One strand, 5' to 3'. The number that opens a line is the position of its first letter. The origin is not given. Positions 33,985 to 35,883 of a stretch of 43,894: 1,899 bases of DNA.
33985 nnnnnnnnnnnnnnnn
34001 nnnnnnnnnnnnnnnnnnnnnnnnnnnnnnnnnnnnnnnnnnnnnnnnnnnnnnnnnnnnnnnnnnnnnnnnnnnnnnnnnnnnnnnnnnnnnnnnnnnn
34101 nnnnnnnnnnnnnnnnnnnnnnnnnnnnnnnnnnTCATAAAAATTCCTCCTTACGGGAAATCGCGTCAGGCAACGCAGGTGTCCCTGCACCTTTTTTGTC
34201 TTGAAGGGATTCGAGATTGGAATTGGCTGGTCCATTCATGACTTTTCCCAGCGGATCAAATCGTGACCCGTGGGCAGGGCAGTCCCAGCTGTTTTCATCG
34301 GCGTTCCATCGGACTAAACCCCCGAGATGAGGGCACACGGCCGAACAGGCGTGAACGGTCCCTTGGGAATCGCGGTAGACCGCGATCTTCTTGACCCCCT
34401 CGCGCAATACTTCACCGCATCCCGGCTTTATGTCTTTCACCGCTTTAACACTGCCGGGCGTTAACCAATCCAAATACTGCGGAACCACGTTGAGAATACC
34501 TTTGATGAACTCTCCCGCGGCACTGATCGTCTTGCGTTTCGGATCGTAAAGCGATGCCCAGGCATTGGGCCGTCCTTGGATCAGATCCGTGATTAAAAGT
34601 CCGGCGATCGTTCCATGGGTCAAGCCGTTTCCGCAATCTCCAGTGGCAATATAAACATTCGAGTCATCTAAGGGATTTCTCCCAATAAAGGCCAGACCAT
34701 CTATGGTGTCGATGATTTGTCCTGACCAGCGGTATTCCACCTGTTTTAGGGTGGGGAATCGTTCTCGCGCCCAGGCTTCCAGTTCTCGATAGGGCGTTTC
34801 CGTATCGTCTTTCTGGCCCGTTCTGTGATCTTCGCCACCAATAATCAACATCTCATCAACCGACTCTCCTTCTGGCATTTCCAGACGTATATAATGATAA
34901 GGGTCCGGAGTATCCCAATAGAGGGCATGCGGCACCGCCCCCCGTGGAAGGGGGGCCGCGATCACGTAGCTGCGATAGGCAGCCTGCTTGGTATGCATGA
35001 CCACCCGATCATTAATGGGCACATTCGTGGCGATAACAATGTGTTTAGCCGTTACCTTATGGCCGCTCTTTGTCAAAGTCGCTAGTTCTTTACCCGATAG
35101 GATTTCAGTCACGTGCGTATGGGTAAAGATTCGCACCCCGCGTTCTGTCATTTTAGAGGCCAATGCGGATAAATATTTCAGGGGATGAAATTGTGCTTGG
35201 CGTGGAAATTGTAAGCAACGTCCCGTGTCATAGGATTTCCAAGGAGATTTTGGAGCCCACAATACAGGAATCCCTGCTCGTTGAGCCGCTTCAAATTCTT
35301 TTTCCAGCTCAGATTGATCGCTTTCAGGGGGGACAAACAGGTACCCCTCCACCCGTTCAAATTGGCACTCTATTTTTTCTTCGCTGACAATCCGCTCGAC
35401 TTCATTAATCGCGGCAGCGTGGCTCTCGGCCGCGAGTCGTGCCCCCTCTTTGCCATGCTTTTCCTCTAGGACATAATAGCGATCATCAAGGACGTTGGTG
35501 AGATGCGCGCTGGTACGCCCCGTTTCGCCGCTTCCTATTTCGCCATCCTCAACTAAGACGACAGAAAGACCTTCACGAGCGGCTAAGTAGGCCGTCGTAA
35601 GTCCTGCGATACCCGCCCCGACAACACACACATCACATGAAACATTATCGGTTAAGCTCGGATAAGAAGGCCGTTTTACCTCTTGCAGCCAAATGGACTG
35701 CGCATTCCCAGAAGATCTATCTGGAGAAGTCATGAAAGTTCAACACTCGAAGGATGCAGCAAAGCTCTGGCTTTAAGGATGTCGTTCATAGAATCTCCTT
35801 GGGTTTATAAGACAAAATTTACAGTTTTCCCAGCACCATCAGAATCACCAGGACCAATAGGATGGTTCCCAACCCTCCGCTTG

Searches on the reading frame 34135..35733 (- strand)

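Call 3: search_protein_families(library=pfam, proteins=[window:34135-35733:-], max_evalue=0.01)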
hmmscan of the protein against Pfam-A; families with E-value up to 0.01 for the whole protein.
window:34135-35733:- (532 aa): 15 families
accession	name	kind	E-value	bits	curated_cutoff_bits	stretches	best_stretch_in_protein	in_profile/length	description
PF01266.30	DAO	-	1.4e-60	206.2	27.9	1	34-384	1-353/353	FAD dependent oxidoreductase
PF00355.32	Rieske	-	2.9e-13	50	20.3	1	429-510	5-87/88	Rieske [2Fe-2S] domain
PF07992.20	Pyr_redox_2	-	1.7e-10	41.2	26.1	1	34-117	2-86/291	Pyridine nucleotide-disulphide oxidoreductase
PF12831.13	FAD_oxidored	-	2.7e-08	34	27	1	34-65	1-32/416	FAD dependent oxidoreductase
PF03486.20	HI0933_like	-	2.5e-07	30.9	50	1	34-67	2-36/244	HI0933-like protein Rossmann domain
PF01946.23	Thi4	-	2.9e-06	27.1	26.2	1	23-63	8-49/235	Thi4 family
PF13450.12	NAD_binding_8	-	4.2e-06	27.4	21.9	1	37-66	1-30/68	NAD(P)-binding Rossmann-like domain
PF00890.30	FAD_binding_2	-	6.3e-06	26.1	20.4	1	34-71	1-38/414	FAD binding domain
PF13738.12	Pyr_redox_3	-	3.8e-05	23.5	30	0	187-236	83-132/305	Pyridine nucleotide-disulphide oxidoreductase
PF01134.28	GIDA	-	0.00063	19.3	22.1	1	34-61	1-28/391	Glucose inhibited division protein A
PF13454.12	NAD_binding_9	-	0.0011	19.5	21.8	0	37-92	2-64/155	FAD-NAD(P)-binding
PF01593.30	Amino_oxidase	-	0.0011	18.8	19.8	0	188-240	203-258/443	Flavin containing amine oxidoreductase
PF01494.25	FAD_binding_3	-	0.0012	18.6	22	1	33-63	2-32/349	FAD binding domain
PF00070.33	Pyr_redox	-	0.0014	19.5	22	0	35-64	2-31/82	Pyridine nucleotide-disulphide oxidoreductase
PF02737.24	3HCDH_N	-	0.0088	16.4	22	0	35-111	2-78/180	3-hydroxyacyl-CoA dehydrogenase, NAD binding domain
